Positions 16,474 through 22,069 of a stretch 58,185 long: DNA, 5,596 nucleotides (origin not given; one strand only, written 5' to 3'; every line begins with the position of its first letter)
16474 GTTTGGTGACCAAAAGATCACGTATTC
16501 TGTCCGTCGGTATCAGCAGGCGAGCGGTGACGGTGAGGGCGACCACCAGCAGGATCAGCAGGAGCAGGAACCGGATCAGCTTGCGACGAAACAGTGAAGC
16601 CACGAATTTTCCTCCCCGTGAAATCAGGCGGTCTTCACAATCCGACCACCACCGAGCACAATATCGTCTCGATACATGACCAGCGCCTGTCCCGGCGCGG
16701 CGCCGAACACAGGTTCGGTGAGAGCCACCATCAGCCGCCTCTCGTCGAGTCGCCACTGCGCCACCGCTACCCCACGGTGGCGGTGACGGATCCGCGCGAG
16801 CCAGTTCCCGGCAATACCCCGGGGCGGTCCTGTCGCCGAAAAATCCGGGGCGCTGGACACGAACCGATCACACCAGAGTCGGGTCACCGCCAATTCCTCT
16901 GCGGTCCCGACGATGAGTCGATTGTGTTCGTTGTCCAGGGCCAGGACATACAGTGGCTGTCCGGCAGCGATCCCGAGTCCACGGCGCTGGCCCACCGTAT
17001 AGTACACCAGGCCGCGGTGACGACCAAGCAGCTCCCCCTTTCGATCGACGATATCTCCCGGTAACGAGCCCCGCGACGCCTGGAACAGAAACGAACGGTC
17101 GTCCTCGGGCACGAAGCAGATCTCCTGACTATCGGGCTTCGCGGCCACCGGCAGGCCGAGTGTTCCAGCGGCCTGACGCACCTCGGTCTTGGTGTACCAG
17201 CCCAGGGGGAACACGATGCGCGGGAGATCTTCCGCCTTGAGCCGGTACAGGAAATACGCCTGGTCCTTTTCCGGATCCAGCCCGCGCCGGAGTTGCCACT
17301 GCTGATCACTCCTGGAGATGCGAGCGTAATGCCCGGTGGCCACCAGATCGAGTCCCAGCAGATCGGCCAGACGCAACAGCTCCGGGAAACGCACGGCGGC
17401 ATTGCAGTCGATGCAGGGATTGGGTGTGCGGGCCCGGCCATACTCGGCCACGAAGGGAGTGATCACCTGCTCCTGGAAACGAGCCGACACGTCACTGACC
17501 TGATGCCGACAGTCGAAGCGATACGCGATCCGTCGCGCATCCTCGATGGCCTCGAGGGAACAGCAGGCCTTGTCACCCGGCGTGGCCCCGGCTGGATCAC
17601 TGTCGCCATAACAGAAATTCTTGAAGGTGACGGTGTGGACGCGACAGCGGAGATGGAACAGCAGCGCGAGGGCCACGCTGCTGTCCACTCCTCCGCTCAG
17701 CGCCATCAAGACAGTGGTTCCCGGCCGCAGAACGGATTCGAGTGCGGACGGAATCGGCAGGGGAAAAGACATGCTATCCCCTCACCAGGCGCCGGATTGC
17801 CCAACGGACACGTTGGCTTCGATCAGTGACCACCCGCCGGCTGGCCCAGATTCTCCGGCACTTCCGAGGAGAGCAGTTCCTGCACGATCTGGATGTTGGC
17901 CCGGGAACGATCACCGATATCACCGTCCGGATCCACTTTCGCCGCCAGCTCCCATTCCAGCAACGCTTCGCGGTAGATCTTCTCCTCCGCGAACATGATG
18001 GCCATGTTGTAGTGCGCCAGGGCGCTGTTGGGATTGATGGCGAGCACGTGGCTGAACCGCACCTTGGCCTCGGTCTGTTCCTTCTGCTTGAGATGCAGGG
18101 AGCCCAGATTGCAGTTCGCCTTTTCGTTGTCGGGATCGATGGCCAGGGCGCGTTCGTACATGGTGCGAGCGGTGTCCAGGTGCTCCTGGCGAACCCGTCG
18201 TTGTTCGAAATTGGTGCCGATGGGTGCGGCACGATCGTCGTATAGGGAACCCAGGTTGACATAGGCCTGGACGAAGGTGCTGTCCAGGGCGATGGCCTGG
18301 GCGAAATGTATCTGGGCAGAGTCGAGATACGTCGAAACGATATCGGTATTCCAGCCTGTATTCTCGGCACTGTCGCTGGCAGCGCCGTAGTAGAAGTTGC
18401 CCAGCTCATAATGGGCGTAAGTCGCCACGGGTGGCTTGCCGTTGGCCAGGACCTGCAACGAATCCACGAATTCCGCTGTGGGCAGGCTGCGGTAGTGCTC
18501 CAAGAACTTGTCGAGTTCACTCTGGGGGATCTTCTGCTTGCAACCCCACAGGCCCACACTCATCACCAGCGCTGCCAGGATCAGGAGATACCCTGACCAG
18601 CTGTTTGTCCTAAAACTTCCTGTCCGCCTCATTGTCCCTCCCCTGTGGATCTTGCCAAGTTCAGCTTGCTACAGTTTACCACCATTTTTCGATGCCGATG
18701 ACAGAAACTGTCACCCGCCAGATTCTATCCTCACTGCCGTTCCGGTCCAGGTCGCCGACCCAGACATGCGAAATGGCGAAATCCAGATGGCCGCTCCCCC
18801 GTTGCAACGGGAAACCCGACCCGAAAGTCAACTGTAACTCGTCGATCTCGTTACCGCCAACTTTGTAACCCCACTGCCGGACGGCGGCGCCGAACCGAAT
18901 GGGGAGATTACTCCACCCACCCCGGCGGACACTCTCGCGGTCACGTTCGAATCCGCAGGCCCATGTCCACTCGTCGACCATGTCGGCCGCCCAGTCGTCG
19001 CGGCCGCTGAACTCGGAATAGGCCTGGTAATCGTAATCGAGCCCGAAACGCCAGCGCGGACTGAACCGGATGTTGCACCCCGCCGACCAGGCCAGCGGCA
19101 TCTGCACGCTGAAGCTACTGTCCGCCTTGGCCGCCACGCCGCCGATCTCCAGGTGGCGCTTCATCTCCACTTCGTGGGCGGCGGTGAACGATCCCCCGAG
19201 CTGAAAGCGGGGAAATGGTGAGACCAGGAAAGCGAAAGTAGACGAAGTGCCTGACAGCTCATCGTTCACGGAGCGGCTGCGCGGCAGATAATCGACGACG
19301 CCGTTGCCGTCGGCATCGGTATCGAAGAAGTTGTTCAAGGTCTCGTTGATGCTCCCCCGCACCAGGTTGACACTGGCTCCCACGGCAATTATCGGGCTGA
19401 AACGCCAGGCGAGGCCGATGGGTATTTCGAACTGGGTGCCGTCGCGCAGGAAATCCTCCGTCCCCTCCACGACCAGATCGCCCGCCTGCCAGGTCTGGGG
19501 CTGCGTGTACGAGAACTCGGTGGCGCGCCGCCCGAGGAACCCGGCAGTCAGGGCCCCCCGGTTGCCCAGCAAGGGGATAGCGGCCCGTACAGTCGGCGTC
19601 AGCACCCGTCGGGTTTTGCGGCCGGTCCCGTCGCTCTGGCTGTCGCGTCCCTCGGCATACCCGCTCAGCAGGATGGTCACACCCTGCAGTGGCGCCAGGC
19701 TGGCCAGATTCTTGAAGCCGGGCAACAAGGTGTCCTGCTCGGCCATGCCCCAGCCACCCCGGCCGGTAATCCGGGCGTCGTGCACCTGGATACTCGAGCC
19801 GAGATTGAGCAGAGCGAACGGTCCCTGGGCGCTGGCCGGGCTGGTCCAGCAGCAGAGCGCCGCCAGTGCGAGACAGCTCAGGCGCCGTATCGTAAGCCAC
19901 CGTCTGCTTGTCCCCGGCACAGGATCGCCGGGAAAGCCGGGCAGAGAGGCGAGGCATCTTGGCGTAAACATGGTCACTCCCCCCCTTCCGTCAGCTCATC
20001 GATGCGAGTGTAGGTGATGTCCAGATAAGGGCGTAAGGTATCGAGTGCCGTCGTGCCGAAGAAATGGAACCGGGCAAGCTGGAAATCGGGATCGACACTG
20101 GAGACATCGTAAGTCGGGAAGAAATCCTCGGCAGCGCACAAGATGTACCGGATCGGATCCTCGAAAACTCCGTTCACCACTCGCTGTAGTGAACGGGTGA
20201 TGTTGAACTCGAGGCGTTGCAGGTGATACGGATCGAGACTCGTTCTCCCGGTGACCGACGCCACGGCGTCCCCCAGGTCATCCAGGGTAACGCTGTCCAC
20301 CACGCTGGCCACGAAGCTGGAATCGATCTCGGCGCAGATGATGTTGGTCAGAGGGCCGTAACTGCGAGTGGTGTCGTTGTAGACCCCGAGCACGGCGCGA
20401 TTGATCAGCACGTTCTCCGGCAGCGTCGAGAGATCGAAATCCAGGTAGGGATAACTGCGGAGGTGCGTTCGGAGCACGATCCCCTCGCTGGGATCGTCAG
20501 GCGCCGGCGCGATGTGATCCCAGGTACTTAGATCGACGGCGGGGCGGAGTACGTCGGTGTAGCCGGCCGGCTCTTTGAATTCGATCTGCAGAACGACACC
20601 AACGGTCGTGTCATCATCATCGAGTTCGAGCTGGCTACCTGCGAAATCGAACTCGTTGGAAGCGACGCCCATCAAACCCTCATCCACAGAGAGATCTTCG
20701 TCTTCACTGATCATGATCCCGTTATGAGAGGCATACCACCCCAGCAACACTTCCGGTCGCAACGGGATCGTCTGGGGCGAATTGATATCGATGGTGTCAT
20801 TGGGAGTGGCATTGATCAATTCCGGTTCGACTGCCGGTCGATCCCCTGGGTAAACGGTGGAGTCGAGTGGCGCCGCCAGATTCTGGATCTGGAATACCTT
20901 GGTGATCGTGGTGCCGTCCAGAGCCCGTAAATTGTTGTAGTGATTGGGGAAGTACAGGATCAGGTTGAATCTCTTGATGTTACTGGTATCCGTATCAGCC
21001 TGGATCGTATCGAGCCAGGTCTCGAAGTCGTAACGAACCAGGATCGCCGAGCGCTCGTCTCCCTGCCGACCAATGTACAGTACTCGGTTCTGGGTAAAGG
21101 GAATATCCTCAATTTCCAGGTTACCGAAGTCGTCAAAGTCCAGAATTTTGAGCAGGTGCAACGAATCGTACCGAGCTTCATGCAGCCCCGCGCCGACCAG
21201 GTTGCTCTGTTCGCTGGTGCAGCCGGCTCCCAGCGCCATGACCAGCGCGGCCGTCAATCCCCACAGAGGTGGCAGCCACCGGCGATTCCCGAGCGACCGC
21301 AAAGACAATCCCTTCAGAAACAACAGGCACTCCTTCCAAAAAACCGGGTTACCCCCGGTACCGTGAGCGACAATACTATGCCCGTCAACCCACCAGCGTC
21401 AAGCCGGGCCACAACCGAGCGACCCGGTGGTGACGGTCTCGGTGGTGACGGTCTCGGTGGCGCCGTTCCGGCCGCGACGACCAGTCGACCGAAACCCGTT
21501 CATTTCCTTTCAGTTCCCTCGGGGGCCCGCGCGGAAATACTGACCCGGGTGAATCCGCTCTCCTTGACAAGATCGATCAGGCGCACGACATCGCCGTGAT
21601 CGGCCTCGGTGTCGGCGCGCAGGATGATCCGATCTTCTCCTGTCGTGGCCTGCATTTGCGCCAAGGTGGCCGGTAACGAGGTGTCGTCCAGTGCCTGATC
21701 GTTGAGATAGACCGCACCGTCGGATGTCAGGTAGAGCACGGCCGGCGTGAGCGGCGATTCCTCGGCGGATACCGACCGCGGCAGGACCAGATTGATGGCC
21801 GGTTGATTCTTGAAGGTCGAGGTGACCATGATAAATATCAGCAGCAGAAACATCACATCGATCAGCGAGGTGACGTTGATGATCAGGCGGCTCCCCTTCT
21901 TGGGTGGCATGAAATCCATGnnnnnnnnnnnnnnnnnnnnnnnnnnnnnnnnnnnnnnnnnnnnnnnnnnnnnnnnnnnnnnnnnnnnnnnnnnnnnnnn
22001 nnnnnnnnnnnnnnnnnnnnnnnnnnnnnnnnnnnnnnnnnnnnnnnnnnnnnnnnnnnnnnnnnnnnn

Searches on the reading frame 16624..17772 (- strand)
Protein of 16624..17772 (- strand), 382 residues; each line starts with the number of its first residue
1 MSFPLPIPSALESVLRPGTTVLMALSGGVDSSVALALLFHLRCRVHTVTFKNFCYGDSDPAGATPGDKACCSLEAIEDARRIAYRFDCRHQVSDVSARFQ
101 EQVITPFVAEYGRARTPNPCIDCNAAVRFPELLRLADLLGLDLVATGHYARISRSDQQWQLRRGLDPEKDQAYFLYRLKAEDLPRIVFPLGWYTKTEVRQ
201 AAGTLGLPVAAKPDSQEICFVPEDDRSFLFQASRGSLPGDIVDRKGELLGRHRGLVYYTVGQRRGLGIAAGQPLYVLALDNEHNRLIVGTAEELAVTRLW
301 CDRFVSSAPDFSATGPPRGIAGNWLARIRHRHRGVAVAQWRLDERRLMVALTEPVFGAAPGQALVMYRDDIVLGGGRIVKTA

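Call 31: search_protein_families(library=pfam, proteins=[window:16624-17772:-], max_evalue=0.00001)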
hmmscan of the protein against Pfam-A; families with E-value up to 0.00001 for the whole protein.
window:16624-17772:- (382 aa): 3 families
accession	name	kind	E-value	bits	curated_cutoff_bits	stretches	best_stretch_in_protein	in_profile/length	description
PF03054.22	tRNA_Me_trans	-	4.7e-61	206.4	20.6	1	20-222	2-201/202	tRNA methyl transferase HUP domain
PF20259.3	tRNA_Me_trans_M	-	3.1e-18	65.5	27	1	234-289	8-65/66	tRNA methyl transferase PRC-barrel domain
PF20258.4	tRNA_Me_trans_C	-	7.3e-12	45.9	20.6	1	321-378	20-77/77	Aminomethyltransferase beta-barrel domain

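Call 66: find_homologous_proteins(query=window:16624-17772:-, max_evalue=1e-40)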
Query window:16624-17772:- (382 aa): 7988 proteins with E <= 1e-40 among 8000 candidates; the best 120 are listed.
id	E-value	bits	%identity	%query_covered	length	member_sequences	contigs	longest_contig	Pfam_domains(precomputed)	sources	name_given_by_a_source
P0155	4.8e-259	876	100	100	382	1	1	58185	PF20259.4,PF03054.23,PF20258.5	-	-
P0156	1.7e-157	542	65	100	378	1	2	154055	PF20259.4,PF03054.23,PF20258.5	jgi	jgi:tRNA-specific 2-thiouridylase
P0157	3.9e-155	534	63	100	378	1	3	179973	PF20259.4,PF03054.23,PF02568.21,PF20258.5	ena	-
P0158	3.2e-152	525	63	100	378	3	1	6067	PF20259.4,PF03054.23,PF20258.5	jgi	jgi:tRNA-specific 2-thiouridylase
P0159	7.2e-152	523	64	100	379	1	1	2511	PF20259.4,PF03054.23,PF20258.5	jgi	jgi:tRNA-specific 2-thiouridylase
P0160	1.5e-151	522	63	100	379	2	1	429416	PF20259.4,PF03054.23,PF20258.5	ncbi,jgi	-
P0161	2.8e-151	522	62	100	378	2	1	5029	PF20259.4,PF03054.23,PF20258.5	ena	-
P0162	1.1e-150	520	63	100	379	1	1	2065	PF20259.4,PF03054.23,PF20258.5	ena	-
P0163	4.0e-149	514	63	100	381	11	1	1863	PF20259.4,PF03054.23,PF20258.5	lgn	-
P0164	5.7e-149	514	63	100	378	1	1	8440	PF20259.4,PF03054.23,PF20258.5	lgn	-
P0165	2.1e-148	512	62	99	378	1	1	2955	PF20259.4,PF03054.23,PF20258.5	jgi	jgi:tRNA-specific 2-thiouridylase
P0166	8.7e-147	507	62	100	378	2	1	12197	PF20259.4,PF03054.23,PF20258.5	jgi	-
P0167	1.2e-146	506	64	100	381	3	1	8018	PF20259.4,PF03054.23,PF20258.5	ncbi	-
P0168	9.9e-145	500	61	100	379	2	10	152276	PF20259.4,PF03054.23,PF20258.5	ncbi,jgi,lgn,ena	-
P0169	1.1e-144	500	61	100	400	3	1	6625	PF20259.4,PF03054.23,PF20258.5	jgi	-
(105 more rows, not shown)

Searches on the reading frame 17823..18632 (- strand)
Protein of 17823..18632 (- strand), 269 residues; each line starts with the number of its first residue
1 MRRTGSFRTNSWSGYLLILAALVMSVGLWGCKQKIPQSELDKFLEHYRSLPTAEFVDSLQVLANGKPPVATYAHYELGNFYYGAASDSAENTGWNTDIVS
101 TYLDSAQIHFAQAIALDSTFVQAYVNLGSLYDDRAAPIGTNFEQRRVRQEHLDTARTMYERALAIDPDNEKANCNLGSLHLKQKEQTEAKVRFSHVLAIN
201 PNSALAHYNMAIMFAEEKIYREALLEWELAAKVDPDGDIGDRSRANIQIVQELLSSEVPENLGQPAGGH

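Call 31: search_protein_families(library=pfam, proteins=[window:17823-18632:-], max_evalue=0.00001)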
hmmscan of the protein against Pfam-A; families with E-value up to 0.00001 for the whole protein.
window:17823-18632:- (269 aa): 8 families
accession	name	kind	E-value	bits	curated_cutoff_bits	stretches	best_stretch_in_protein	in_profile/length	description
PF13414.12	TPR_11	-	8.8e-16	57.8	26.8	1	149-183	7-41/42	TPR repeat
PF13431.12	TPR_17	-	3.7e-14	52.2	24.4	0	159-189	2-32/34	Tetratricopeptide repeat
PF07719.23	TPR_2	-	3.4e-11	42.8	27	0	148-169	13-34/34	Tetratricopeptide repeat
PF00515.34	TPR_1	-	3.4e-09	36.6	27.8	0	149-169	14-34/34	Tetratricopeptide repeat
PF13432.12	TPR_16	-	4.6e-08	33.8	32.7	0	146-189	7-50/65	Tetratricopeptide repeat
PF14559.12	TPR_19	-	2e-07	31.7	25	1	149-207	4-62/68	Tetratricopeptide repeat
PF13181.12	TPR_8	-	2.9e-07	30.6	25.7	0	171-202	2-33/34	Tetratricopeptide repeat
PF13428.12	TPR_14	-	1.4e-06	28.9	23.5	0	147-178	12-43/44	Tetratricopeptide repeat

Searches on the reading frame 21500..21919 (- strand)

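Call 31: search_protein_families(library=pfam, proteins=[window:21500-21919:-], max_evalue=0.00001)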
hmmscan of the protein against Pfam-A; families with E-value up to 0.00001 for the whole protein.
window:21500-21919:- (139 aa): 1 family
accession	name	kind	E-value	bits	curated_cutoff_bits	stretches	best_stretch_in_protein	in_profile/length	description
PF02472.21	ExbD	-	1.8e-30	106.1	25.4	1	13-131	7-126/128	Biopolymer transport protein ExbD/TolR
